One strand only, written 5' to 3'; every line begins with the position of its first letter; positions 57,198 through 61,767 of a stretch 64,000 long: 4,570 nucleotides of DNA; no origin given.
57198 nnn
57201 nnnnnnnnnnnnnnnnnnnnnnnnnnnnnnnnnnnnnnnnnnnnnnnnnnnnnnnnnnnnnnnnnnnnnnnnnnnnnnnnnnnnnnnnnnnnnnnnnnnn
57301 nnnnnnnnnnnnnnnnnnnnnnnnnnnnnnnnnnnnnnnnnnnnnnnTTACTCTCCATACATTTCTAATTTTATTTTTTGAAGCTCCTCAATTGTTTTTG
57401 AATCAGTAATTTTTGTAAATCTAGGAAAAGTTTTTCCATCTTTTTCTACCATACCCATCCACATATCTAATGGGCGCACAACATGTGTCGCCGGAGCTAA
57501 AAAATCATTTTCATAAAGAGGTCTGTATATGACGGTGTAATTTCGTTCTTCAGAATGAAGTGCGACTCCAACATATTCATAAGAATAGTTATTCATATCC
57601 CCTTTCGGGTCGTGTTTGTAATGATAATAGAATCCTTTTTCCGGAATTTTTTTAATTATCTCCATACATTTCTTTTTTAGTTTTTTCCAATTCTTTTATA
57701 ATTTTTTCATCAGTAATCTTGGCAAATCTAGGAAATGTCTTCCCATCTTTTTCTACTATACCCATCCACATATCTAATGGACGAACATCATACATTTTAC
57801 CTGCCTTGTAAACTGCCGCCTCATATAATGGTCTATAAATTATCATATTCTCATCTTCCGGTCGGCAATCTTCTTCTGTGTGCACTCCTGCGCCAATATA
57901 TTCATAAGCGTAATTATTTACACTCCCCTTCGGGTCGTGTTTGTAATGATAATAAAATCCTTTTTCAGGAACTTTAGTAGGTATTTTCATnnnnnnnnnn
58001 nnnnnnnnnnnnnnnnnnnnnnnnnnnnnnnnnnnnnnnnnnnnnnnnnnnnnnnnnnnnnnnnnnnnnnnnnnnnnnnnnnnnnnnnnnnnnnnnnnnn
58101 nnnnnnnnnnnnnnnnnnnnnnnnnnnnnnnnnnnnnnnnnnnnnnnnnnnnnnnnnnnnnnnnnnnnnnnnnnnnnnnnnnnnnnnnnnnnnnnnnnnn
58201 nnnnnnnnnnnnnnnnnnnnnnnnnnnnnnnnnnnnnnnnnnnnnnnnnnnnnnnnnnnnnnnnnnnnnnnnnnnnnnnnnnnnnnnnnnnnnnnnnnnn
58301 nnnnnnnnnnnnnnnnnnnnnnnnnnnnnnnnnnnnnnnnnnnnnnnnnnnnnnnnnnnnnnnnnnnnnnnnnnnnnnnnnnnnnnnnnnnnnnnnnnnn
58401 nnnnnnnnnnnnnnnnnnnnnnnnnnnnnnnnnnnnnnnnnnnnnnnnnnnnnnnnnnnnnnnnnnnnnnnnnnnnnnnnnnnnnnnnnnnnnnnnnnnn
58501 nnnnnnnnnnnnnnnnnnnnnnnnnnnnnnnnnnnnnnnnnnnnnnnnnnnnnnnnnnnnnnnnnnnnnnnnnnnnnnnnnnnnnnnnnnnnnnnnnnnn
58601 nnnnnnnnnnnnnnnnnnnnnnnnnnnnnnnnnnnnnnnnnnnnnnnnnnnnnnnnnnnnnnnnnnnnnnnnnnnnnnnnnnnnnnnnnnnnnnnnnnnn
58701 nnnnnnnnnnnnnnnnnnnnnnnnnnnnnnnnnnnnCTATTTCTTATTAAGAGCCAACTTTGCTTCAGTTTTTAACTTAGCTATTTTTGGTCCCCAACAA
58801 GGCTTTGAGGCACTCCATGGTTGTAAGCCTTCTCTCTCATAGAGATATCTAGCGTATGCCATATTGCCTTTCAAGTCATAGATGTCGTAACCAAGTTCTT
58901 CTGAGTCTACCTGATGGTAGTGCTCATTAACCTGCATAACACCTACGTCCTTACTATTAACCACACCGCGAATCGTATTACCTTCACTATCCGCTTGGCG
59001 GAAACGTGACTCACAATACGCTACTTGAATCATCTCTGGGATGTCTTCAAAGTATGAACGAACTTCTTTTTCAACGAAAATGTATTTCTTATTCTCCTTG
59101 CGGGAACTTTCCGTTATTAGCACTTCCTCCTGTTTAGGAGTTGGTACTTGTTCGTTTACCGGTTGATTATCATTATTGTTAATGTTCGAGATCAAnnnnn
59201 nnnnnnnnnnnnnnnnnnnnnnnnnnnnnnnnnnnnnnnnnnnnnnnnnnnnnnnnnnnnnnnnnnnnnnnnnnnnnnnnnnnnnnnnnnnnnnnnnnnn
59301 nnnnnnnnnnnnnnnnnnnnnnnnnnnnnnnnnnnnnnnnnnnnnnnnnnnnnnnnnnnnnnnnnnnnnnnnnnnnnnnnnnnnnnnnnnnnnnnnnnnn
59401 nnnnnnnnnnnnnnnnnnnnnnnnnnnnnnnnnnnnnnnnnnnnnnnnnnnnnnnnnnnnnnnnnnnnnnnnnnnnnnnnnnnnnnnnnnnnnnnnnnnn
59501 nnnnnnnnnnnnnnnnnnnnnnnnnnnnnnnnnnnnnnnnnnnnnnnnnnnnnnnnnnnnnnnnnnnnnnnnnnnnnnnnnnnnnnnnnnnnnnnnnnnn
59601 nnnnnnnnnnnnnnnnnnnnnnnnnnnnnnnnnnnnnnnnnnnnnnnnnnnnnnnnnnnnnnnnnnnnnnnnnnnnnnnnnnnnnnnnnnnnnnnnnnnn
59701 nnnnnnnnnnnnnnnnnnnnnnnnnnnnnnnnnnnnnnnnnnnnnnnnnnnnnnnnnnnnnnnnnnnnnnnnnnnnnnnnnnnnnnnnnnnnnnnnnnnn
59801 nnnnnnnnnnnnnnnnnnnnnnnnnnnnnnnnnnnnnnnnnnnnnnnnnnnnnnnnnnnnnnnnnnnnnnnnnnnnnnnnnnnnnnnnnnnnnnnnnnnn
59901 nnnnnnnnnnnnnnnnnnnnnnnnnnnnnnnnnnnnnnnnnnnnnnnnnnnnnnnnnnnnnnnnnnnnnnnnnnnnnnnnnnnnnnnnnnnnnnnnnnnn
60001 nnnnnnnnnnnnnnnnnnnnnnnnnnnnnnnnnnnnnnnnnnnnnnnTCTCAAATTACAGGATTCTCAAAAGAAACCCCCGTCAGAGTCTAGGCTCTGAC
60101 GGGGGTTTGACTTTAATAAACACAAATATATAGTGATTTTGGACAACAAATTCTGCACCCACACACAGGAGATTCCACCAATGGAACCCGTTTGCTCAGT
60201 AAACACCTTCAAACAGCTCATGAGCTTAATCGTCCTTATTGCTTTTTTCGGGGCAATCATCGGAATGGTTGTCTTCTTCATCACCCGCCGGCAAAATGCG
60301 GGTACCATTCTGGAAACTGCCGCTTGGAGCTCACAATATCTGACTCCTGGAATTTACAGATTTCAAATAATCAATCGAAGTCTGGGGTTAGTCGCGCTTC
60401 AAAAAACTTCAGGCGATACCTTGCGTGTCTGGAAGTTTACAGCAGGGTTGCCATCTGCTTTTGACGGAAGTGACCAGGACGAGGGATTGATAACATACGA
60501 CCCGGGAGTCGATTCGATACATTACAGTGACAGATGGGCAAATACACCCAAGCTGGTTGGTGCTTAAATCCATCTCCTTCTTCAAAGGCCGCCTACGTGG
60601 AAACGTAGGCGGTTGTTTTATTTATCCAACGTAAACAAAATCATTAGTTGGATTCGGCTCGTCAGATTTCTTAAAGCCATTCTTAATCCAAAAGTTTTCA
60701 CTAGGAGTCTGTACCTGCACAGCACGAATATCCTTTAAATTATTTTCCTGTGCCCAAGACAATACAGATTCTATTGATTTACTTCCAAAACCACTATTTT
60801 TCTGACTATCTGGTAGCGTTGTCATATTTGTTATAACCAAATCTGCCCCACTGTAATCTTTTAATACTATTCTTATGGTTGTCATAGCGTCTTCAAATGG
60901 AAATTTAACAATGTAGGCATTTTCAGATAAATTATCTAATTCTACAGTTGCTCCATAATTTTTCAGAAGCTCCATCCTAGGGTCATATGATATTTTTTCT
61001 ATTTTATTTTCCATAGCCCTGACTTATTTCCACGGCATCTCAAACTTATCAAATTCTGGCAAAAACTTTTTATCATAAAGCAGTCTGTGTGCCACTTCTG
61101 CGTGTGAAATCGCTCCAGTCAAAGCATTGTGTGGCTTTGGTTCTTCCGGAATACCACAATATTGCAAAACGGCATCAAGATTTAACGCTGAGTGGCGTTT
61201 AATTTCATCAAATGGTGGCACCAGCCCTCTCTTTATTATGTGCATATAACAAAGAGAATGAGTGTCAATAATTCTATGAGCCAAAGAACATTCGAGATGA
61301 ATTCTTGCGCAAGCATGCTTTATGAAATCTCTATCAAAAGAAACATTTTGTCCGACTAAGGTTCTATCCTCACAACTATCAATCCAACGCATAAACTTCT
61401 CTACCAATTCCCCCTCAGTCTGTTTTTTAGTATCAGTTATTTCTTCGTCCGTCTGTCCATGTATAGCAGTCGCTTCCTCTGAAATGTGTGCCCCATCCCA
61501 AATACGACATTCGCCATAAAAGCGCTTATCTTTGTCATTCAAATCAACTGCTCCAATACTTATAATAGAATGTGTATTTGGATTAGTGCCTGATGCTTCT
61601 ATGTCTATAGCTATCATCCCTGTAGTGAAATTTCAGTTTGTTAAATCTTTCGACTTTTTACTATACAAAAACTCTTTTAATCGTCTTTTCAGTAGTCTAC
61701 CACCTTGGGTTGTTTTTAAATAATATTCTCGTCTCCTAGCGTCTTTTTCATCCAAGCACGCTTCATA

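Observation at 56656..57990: Cluster of a cupin, a NADAR/YbiA-family protein and two tandem DUF1653-like paralogs with overlapping genes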

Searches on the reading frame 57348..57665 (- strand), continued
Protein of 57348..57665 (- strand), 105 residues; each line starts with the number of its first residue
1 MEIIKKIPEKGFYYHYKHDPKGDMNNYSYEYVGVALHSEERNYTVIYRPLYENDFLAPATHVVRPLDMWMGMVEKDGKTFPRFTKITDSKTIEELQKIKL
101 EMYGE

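Call 69: search_protein_families(library=pfam, proteins=[P0319, P0359, P0367, P0382, P0393, P0404, P0458, P0362, P0349, P0342], max_evalue=0.001)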
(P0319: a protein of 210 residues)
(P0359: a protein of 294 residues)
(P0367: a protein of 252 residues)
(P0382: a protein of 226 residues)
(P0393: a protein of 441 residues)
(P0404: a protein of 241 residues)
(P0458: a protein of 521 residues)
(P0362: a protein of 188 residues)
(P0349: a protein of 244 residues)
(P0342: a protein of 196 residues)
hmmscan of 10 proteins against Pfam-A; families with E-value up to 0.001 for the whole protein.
P0319 (210 aa): 1 family
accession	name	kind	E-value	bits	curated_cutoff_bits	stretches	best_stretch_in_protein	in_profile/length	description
PF07866.17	DUF1653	-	1.8e-11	44.7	23.5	1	12-86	2-61/62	Protein of unknown function (DUF1653)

P0359 (294 aa): 2 families
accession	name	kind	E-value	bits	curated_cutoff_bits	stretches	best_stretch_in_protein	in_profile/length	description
PF01936.24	NYN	-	1.1e-11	45.8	24.2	1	116-240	3-119/145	NYN domain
PF07866.17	DUF1653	-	1.6e-07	32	23.5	1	10-84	1-61/62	Protein of unknown function (DUF1653)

P0367 (252 aa): 2 families
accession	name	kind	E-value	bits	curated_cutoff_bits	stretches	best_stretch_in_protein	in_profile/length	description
PF07866.17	DUF1653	-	5.8e-13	49.4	23.5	1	162-236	2-62/62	Protein of unknown function (DUF1653)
PF00293.34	NUDIX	-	4e-10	40.3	21.1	1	21-137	3-123/134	NUDIX domain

P0382 (226 aa): 1 family
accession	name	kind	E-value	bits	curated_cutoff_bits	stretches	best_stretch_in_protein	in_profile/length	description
PF07866.17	DUF1653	-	7.4e-08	33.1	23.5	1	32-97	9-62/62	Protein of unknown function (DUF1653)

P0393 (441 aa): 1 family
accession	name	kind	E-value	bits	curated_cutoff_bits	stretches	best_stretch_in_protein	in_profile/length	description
PF00294.29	PfkB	-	1.5e-39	136.6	25.8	1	166-419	27-297/302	pfkB family carbohydrate kinase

P0404 (241 aa): 2 families
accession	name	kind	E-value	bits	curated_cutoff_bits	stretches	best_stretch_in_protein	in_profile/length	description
PF08719.17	NADAR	-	1.3e-25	91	35.1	1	104-239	2-162/163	NADAR domain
PF07866.17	DUF1653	-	4.2e-18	65.9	23.5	1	10-84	2-61/62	Protein of unknown function (DUF1653)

P0458 (521 aa): 1 family
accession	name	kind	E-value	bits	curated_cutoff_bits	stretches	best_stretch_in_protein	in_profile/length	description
PF07374.17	DUF1492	-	0.00017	22.2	21.5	0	187-222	11-46/100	Protein of unknown function (DUF1492)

P0362 (188 aa): 0 families

P0349 (244 aa): 1 family
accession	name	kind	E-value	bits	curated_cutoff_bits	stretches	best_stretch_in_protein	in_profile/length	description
PF07866.17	DUF1653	-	1.9e-09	38.2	23.5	1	130-208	2-61/62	Protein of unknown function (DUF1653)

P0342 (196 aa): 1 family
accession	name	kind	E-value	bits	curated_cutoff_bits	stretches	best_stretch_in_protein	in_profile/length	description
PF07866.17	DUF1653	-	8.9e-11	42.4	23.5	1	100-176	1-61/62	Protein of unknown function (DUF1653)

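Call 71: find_encoding_contigs(protein=P0404, flank=5000, max_places=4)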
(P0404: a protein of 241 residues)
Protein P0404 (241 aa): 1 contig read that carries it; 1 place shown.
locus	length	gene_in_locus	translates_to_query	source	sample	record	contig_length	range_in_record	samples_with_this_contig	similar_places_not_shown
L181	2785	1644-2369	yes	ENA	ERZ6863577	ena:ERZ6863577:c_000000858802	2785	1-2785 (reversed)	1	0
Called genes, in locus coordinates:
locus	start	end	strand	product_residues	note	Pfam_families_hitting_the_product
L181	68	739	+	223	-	PF01329:Pterin_4a, PF00293:NUDIX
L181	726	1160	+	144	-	PF00293:NUDIX, PF14815:NUDIX_4 (weak)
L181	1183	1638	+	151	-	PF01243:PNPOx_N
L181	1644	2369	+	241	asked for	PF07866:DUF1653, PF08719:NADAR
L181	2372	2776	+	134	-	-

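Call 75: search_protein_families(library=phrogs, proteins=[window:57348-57665:-], max_evalue=0.01)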
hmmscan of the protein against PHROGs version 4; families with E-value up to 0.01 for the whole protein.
window:57348-57665:- (105 aa): 0 families

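Call 82: predict_structure(alignment_id=A3)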
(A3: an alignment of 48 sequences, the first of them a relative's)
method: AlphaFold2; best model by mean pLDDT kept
length: 241 residues; sequences in the alignment: 48
mean_pLDDT: 81.1   pTM: 0.56
mean pLDDT of the five models: 81.1, 79.0, 78.8, 78.3, 77.6
residues with pLDDT >= 90: 83; 70-90: 111; 50-70: 30; < 50: 17
segments of 3 or more residues with pLDDT < 50: 102-116
pLDDT, mean of each block of 10 residues (from residue 1): 78 68 76 96 88 66 93 89 88 70 44 52 82 88 91 88 78 84 91 89 90 78 83 94 91
secondary structure, 60 per line:
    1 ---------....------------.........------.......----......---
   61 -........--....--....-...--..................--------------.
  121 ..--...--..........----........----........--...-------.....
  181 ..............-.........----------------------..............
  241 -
elements in order: E10-13 E26-34 E41-47 H52-57 E62-65 H66-69 E72-75 E78-81 E83-85 H88-105 E120-122 E125-127 H130-139 H144-151 H156-163 H176-194 H196-204 H227-240

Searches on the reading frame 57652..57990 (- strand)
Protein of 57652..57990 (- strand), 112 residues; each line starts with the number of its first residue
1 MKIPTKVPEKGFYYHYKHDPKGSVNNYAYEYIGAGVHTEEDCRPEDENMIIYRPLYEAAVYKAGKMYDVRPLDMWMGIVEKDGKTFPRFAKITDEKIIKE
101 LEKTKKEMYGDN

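Call 3: search_protein_families(library=pfam, proteins=[window:57652-57990:-], max_evalue=0.1)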
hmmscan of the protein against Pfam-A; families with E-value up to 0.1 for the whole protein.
window:57652-57990:- (112 aa): 2 families
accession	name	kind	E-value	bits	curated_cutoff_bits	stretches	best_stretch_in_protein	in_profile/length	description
PF07866.17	DUF1653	-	6.3e-11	42.9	23.5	1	12-91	2-62/62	Protein of unknown function (DUF1653)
PF11058.13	Ral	-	0.046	13.7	25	1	76-105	33-62/66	Antirestriction protein Ral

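Call 4: search_protein_families(library=ncbifam, proteins=[window:57652-57990:-], max_evalue=0.1)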
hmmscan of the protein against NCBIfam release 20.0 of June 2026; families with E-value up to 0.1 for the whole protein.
window:57652-57990:- (112 aa): 0 families

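Call 58: search_protein_families(library=padloc, proteins=[window:57652-57990:-], max_evalue=0.01)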
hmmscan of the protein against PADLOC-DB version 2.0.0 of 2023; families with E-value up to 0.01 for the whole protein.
window:57652-57990:- (112 aa): 0 families

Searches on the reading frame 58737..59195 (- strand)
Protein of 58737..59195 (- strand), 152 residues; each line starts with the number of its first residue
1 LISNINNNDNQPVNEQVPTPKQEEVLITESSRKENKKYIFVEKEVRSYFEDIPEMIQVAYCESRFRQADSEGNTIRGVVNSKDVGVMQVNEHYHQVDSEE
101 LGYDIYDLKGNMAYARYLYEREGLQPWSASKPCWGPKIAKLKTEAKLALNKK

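Call 9: search_protein_families(library=pfam, proteins=[window:58737-59195:-], max_evalue=0.01)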
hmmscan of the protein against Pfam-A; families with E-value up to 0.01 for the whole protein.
window:58737-59195:- (152 aa): 0 families

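Call 31: search_protein_families(library=pfam, proteins=[window:58737-59195:-], max_evalue=0.01)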
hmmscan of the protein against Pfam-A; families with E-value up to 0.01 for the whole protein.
window:58737-59195:- (152 aa): 0 families

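Call 58: search_protein_families(library=padloc, proteins=[window:58737-59195:-], max_evalue=0.01)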
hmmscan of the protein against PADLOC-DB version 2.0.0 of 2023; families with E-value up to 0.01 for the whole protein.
window:58737-59195:- (152 aa): 0 families

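Call 75: search_protein_families(library=phrogs, proteins=[window:58737-59195:-], max_evalue=0.01)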
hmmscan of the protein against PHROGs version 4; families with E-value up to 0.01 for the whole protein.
window:58737-59195:- (152 aa): 0 families

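Call 76: search_protein_families(library=pfam, proteins=[window:58737-59195:-], max_evalue=1)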
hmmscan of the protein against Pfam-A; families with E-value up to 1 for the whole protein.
window:58737-59195:- (152 aa): 3 families
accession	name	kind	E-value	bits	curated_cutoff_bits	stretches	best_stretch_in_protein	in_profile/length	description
PF01464.25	SLT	-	0.051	13.6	21.3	1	53-108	15-62/117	Transglycosylase SLT domain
PF18896.5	SLT_3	-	0.087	13.7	27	1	52-128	14-88/89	Lysozyme like domain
PF03503.18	Chlam_OMP3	-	0.26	12.1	25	1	46-80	14-48/54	Chlamydia cysteine-rich outer membrane protein 3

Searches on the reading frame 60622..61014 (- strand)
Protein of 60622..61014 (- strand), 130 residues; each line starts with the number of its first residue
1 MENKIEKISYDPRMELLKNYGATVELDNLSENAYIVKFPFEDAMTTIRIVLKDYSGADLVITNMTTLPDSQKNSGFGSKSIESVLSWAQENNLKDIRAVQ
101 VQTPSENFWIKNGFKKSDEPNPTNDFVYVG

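Call 9: search_protein_families(library=pfam, proteins=[window:60622-61014:-], max_evalue=0.01)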
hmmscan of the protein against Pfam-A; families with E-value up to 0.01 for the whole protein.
window:60622-61014:- (130 aa): 0 families

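Call 58: search_protein_families(library=padloc, proteins=[window:60622-61014:-], max_evalue=0.01)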
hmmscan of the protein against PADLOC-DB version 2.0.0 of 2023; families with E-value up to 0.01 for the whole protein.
window:60622-61014:- (130 aa): 0 families

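Call 75: search_protein_families(library=phrogs, proteins=[window:60622-61014:-], max_evalue=0.01)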
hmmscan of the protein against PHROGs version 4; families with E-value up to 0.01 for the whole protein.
window:60622-61014:- (130 aa): 0 families

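Call 76: search_protein_families(library=pfam, proteins=[window:60622-61014:-], max_evalue=1)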
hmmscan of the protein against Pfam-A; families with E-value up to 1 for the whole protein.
window:60622-61014:- (130 aa): 4 families
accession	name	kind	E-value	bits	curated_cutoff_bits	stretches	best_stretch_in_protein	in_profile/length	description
PF22237.3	SO2946-like_C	-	0.077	13.4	27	1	32-84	99-153/163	SO2946-like, C-terminal domain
PF23795.1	SH3_YKFC_2nd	-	0.14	12.5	27.4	0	97-112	35-51/57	YKFC SH3b2 domain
PF00583.31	Acetyltransf_1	-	0.15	12.8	20.7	1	55-114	56-116/116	Acetyltransferase (GNAT) family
PF14542.12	Acetyltransf_CG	-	0.21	12.2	30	1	53-94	16-59/80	GCN5-related N-acetyl-transferase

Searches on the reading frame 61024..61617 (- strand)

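Call 9: search_protein_families(library=pfam, proteins=[window:61024-61617:-], max_evalue=0.01)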
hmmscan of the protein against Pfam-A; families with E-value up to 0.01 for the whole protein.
window:61024-61617:- (197 aa): 4 families
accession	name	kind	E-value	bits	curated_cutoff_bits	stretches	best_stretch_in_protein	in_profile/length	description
PF00929.31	RNase_T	-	5.6e-16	59.9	24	1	2-166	1-154/164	Exonuclease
PF16473.11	Rv2179c-like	-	4.3e-09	36.8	27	1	2-176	3-173/177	3'-5' exoribonuclease Rv2179c-like domain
PF13482.12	RNase_H_2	-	0.00096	19.6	22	0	4-38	3-37/165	RNase_H superfamily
PF18136.6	DNApol_Exo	-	0.0087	15.7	26.7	0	68-122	116-166/282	DNA mitochondrial polymerase exonuclease domain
